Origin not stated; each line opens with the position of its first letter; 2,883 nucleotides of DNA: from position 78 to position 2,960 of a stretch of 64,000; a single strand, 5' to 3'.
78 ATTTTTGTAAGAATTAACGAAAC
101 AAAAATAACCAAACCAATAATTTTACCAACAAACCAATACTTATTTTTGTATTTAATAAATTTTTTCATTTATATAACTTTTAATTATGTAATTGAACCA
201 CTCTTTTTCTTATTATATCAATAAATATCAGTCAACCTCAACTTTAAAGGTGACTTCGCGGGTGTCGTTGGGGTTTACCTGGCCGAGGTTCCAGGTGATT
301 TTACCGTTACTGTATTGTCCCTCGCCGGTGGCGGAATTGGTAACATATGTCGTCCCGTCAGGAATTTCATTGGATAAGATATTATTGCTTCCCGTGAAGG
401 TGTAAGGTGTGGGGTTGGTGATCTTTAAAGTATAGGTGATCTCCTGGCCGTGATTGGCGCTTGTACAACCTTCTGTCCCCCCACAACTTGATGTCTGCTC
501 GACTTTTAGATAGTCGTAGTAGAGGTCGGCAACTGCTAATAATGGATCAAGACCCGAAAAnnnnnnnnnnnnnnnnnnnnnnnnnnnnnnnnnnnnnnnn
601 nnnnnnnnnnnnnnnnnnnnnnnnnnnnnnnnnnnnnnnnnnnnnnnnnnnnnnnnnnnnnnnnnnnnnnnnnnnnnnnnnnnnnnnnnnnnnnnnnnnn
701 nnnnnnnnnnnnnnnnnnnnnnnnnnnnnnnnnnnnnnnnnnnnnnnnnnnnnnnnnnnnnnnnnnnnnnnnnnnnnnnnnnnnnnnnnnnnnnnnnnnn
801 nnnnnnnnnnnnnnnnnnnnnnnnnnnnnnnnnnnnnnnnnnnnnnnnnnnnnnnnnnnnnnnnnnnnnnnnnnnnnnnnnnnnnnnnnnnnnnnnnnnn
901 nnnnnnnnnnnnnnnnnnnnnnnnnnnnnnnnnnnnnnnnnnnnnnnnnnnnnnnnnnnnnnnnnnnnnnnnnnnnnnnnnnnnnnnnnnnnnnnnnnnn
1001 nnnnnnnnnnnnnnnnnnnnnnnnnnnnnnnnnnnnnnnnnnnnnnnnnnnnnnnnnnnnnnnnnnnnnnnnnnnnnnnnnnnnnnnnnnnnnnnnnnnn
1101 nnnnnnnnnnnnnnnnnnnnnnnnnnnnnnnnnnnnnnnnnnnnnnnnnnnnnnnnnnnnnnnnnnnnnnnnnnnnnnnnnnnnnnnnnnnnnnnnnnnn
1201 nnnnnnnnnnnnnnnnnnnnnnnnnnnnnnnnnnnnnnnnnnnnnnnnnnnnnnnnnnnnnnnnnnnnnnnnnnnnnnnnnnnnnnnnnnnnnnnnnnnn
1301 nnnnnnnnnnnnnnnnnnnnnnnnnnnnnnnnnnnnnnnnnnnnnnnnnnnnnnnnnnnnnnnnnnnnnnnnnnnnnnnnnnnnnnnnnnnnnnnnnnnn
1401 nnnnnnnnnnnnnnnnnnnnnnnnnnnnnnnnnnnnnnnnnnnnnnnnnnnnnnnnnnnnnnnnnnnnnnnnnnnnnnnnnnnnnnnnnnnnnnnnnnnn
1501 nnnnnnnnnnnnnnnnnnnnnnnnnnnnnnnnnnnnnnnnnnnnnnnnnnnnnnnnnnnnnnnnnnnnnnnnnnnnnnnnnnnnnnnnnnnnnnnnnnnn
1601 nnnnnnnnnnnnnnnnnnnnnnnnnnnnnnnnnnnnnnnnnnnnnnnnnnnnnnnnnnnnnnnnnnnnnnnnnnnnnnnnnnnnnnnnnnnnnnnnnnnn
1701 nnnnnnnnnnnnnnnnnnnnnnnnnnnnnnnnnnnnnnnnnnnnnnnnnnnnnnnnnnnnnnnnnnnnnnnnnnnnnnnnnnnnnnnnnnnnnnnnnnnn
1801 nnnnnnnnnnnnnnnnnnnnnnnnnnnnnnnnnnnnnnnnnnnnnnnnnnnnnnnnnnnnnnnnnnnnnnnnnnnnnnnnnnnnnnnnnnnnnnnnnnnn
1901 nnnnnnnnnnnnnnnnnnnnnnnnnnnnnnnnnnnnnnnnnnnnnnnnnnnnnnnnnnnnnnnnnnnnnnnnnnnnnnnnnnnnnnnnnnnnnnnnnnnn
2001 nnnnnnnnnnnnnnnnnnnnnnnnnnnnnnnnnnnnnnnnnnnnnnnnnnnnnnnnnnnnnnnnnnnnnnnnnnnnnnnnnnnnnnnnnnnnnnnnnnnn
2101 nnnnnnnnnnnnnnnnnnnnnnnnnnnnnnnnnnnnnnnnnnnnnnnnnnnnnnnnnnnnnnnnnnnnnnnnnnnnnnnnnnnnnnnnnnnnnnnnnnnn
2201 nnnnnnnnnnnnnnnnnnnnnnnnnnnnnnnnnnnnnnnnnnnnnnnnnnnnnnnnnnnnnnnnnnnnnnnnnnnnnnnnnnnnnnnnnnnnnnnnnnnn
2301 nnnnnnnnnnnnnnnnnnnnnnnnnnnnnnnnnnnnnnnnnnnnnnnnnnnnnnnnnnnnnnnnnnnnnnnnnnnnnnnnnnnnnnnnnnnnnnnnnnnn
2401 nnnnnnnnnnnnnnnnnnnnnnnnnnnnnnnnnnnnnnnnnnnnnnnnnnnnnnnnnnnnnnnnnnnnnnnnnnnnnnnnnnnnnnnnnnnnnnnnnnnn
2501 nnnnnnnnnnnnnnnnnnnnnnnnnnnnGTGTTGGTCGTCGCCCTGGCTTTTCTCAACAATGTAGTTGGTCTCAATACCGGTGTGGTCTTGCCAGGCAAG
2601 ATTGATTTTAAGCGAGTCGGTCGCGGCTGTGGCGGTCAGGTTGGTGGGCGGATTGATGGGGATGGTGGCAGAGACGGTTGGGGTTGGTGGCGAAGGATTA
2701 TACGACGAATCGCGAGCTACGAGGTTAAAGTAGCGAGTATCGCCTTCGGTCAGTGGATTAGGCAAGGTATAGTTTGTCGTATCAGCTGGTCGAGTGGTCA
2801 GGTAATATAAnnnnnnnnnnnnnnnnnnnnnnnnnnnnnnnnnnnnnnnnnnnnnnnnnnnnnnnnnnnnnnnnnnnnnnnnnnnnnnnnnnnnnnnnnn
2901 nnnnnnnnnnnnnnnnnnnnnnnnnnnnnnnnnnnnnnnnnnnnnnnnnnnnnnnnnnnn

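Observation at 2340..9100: Mosaic near-identical DNA blocks among the paralogs indicate ongoing gene conversion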

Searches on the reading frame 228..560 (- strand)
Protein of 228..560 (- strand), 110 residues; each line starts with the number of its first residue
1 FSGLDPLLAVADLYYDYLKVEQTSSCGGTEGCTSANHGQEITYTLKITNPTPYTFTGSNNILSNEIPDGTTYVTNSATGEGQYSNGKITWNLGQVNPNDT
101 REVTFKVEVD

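Call 67: search_solved_structures(query=window:228-560:-, max_evalue=1)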
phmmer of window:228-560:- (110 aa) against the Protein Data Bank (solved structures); distinct sequences matched with E-value up to 1: 6.
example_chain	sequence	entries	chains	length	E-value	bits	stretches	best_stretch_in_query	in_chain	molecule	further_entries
7whm_A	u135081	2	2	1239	0.025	18.1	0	33-68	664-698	PPPDE domain-containing protein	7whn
4uid_A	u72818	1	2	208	0.16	15.5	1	34-84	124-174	SURFACE LAYER PROTEIN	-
4uj7_A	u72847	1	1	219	0.18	15.3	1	34-84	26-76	SURFACE LAYER PROTEIN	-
5szl_A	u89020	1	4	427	0.22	15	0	48-101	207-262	PROTOCADHERIN GAMMA A1 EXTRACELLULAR CADHERIN DOMAINS 1-4, Protein Pcdhga1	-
5szn_A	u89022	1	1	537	0.3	14.6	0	61-98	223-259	Protocadherin gamma A9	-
3see_A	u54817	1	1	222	0.6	13.6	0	43-93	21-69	Hypothetical sugar binding protein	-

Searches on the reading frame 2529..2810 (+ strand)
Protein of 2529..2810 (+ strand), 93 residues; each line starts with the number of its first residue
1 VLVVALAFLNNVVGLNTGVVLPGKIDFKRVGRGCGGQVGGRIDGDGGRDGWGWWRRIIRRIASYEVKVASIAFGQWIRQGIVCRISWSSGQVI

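Call 57: search_protein_families(library=pfam, proteins=[window:2529-2810:+], max_evalue=0.1)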
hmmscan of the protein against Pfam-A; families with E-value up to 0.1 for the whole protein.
window:2529-2810:+ (93 aa): 0 families
